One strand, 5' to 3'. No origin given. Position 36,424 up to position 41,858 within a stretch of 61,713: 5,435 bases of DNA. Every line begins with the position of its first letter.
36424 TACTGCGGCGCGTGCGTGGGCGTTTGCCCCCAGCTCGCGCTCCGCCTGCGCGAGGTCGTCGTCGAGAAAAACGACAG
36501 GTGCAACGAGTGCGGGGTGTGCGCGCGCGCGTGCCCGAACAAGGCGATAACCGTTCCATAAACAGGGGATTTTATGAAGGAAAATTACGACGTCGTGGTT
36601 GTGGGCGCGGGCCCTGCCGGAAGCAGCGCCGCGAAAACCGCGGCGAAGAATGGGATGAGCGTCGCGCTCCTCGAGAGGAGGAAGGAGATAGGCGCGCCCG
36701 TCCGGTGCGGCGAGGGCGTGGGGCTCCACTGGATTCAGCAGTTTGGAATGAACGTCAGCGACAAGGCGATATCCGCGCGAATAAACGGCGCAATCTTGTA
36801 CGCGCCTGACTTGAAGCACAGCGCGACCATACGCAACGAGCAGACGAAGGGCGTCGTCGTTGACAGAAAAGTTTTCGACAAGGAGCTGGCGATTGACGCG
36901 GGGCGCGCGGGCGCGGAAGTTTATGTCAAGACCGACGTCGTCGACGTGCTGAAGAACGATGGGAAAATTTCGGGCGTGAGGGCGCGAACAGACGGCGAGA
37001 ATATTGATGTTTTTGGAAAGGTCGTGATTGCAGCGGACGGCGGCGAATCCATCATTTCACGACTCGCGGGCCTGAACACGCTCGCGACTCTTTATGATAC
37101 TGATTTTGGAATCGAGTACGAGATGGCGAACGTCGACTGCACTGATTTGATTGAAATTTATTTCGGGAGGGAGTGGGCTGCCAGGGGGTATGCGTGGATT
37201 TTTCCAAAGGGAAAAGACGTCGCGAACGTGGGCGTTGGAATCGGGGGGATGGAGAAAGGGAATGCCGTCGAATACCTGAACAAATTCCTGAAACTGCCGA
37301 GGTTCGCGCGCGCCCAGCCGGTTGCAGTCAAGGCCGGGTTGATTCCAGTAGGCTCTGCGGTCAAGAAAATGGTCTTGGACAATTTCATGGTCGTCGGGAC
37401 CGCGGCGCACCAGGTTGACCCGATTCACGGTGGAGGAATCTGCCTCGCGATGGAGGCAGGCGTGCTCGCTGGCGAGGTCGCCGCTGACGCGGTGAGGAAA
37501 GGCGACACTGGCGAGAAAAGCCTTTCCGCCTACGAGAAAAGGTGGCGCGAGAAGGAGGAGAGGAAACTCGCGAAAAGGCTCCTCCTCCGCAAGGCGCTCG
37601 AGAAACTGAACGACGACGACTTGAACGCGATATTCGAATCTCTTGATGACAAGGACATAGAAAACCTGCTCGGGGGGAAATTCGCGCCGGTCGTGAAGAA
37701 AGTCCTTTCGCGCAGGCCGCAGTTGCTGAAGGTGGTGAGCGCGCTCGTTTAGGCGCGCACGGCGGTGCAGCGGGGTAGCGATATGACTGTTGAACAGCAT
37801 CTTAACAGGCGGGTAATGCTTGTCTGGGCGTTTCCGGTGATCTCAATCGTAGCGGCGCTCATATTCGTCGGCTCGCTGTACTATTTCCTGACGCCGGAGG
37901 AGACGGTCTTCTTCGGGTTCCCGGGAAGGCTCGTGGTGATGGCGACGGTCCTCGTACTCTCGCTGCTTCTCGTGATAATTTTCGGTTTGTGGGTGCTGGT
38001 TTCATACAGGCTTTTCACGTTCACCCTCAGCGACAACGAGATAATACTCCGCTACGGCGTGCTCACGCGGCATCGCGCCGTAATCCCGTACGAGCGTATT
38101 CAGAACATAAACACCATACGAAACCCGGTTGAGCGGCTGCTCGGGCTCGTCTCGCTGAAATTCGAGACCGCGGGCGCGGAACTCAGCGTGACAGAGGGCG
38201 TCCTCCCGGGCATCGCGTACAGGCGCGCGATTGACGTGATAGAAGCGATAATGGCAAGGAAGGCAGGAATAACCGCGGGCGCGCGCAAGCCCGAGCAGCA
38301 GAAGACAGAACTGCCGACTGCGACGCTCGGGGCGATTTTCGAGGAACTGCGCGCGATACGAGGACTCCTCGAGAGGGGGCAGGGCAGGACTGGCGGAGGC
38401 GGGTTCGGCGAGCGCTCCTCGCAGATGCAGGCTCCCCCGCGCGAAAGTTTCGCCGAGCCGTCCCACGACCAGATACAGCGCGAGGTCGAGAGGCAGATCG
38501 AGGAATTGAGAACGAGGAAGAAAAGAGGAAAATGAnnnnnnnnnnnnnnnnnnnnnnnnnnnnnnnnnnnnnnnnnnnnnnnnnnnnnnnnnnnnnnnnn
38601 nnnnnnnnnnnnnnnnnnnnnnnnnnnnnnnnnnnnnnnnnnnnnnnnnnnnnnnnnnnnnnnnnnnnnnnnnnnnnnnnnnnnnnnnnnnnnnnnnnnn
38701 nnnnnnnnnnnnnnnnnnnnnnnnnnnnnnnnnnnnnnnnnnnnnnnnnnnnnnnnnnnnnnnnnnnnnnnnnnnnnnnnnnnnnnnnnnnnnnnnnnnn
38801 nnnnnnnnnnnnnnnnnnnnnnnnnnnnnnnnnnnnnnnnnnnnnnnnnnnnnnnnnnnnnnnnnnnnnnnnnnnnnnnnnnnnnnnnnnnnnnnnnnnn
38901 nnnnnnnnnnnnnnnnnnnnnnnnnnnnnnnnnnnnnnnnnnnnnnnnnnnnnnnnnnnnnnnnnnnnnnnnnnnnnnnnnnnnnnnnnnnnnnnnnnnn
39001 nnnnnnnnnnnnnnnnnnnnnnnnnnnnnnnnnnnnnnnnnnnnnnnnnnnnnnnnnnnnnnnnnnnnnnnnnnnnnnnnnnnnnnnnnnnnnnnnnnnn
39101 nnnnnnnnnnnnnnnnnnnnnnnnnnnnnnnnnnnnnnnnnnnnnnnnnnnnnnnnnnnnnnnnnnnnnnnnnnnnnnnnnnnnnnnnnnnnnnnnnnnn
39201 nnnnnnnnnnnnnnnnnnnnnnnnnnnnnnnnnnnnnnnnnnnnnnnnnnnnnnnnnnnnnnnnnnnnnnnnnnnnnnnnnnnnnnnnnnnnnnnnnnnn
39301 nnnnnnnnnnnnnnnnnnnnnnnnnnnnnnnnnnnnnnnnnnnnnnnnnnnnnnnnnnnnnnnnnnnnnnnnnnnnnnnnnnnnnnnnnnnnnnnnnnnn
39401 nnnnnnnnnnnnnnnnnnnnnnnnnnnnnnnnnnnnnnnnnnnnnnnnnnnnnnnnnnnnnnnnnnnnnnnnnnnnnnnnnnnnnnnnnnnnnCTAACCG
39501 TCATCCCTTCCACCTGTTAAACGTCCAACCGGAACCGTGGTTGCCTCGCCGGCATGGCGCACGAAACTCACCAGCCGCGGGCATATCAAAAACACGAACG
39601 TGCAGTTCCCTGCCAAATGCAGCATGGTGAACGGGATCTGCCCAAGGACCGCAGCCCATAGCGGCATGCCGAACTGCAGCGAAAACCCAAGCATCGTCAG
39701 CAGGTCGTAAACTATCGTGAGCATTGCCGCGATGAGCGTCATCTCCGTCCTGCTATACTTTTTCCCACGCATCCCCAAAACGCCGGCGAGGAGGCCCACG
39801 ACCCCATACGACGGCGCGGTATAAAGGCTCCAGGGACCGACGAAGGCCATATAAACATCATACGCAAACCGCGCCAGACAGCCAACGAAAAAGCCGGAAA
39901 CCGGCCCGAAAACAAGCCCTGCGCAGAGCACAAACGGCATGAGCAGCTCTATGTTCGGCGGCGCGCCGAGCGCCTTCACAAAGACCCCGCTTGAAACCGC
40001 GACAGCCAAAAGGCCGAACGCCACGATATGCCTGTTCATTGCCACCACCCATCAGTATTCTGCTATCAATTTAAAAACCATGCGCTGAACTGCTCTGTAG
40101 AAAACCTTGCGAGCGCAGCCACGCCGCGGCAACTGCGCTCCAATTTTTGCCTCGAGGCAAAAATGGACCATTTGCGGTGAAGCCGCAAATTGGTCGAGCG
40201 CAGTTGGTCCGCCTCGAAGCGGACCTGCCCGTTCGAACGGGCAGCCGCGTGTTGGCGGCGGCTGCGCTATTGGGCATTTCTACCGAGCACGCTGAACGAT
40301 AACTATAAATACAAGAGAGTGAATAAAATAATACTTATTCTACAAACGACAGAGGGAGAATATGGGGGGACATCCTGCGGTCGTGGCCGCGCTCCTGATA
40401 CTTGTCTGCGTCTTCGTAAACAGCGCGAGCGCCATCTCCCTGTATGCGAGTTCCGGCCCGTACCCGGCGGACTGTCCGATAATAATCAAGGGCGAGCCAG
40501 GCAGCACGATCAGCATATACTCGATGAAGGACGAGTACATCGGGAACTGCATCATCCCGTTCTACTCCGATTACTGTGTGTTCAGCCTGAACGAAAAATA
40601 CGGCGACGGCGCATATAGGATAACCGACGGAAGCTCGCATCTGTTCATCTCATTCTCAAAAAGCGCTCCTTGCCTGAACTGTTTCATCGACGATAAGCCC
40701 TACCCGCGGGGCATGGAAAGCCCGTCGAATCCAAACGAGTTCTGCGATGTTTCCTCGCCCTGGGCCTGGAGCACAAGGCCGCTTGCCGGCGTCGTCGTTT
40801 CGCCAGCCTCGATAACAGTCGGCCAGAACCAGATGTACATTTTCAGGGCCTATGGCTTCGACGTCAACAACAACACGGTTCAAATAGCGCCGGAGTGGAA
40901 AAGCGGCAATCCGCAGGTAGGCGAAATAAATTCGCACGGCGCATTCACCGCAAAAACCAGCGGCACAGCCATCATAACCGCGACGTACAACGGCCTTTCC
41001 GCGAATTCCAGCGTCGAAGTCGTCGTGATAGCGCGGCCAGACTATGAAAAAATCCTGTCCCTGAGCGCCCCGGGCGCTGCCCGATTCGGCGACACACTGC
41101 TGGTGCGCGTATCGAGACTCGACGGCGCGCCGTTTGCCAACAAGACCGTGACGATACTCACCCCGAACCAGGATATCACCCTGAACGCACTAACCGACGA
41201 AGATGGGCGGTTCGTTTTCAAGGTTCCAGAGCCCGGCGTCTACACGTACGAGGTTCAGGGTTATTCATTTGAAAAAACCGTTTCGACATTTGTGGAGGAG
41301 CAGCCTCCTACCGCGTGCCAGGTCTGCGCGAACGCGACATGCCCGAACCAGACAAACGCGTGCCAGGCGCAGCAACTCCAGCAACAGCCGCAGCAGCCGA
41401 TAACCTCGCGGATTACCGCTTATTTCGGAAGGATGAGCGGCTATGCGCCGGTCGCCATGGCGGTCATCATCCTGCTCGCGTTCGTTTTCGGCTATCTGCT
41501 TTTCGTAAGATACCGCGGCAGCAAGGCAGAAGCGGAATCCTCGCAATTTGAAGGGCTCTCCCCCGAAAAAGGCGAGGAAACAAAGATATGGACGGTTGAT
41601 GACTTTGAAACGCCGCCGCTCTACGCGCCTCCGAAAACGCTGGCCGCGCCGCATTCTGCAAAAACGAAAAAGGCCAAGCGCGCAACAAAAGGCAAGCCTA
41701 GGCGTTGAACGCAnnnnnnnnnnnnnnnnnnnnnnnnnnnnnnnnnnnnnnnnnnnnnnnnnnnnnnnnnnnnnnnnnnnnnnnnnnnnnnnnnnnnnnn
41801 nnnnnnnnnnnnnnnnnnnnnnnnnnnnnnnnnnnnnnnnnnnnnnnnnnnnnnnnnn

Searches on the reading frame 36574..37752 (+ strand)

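Call 67: search_protein_families(library=pfam, max_evalue=0.001, proteins=[window:36574-37752:+])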
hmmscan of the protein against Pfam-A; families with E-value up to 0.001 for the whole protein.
window:36574-37752:+ (392 aa): 13 families
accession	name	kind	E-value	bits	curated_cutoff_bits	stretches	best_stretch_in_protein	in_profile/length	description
PF01494.25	FAD_binding_3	-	6.6e-18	65.5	22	1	5-169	2-171/349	FAD binding domain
PF22578.2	GGR_cat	-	1e-17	64.2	27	1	175-255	1-86/88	Geranylgeranyl reductase catalytic domain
PF12831.13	FAD_oxidored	-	9.3e-14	52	27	1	6-167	1-155/416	FAD dependent oxidoreductase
PF01266.30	DAO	-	2.5e-11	44.2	27.9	1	6-40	1-35/353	FAD dependent oxidoreductase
PF05834.18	Lycopene_cycl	-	2.5e-11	43.7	23.4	1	6-186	1-164/380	Lycopene cyclase protein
PF07992.20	Pyr_redox_2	-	1.1e-09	38.6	26.1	1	5-170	1-122/291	Pyridine nucleotide-disulphide oxidoreductase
PF03486.20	HI0933_like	-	1.9e-08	34.5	50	1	6-45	2-41/244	HI0933-like protein Rossmann domain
PF00890.30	FAD_binding_2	-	7.3e-08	32.5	20.4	1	6-41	1-36/414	FAD binding domain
PF13450.12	NAD_binding_8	-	2.7e-07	31.2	21.9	1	9-43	1-35/68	NAD(P)-binding Rossmann-like domain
PF04820.20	Trp_halogenase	-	3.6e-07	29.8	21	1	93-295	152-346/458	Tryptophan halogenase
PF01134.28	GIDA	-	1.1e-06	28.4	22.1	1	6-153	1-147/391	Glucose inhibited division protein A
PF01946.23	Thi4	-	3.6e-06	26.8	26.2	1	5-44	18-58/235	Thi4 family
PF01262.27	AlaDh_PNT_C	-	0.00049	20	23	0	6-40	30-64/214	Alanine dehydrogenase/PNT, C-terminal domain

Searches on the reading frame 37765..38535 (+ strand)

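Call 67: search_protein_families(library=pfam, max_evalue=0.001, proteins=[window:37765-38535:+])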
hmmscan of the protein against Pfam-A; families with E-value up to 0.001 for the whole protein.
window:37765-38535:+ (256 aa): 1 family
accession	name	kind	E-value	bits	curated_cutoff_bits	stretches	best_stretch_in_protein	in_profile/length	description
PF03703.20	bPH_2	-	5.1e-17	62.3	22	1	81-145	1-61/78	Bacterial PH domain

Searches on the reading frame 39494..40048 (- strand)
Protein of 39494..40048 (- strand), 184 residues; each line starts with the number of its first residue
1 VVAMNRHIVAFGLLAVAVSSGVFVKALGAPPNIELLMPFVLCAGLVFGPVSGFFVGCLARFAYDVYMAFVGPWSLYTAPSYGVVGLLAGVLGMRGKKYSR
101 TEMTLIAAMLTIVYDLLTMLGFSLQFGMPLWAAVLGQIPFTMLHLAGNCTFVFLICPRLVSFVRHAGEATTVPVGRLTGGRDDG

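Call 67: search_protein_families(library=pfam, max_evalue=0.001, proteins=[window:39494-40048:-])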
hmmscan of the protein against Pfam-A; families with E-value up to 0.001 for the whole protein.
window:39494-40048:- (184 aa): 3 families
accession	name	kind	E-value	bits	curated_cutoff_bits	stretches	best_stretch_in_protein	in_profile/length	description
PF07155.17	ECF-ribofla_trS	-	7.1e-09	36.3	26.7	1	6-115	5-122/172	ECF-type riboflavin transporter, S component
PF12822.12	ECF_trnsprt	-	4.2e-06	27.3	30.7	1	25-155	21-168/169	ECF transporter, substrate-specific component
PF07694.17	5TM-5TMR_LYT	-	0.0007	19.7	24.6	1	40-122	51-130/169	5TMR of 5TMR-LYT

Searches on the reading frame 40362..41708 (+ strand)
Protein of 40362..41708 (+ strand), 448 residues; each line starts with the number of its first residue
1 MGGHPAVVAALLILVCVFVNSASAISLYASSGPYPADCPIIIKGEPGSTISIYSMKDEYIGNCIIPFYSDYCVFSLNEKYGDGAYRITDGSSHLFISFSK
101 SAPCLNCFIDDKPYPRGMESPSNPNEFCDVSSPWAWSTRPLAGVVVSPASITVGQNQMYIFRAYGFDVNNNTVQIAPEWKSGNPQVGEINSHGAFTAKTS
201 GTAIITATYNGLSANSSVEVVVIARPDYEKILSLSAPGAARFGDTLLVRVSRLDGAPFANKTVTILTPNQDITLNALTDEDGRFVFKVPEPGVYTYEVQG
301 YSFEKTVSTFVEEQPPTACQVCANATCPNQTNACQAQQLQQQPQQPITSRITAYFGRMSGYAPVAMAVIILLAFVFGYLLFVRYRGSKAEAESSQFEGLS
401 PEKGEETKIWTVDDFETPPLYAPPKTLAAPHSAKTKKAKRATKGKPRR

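Call 28: search_protein_families(library=pfam, max_evalue=0.001, proteins=[window:40362-41708:+])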
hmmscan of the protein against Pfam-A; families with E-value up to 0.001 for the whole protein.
window:40362-41708:+ (448 aa): 2 families
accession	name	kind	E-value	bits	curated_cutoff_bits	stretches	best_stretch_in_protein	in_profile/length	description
PF13620.12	CarboxypepD_reg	-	5.7e-09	36.6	32.3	1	246-309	2-65/82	Carboxypeptidase regulatory-like domain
PF10670.15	DUF4198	-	4e-05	24.3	34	1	232-298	135-205/209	Domain of unknown function (DUF4198)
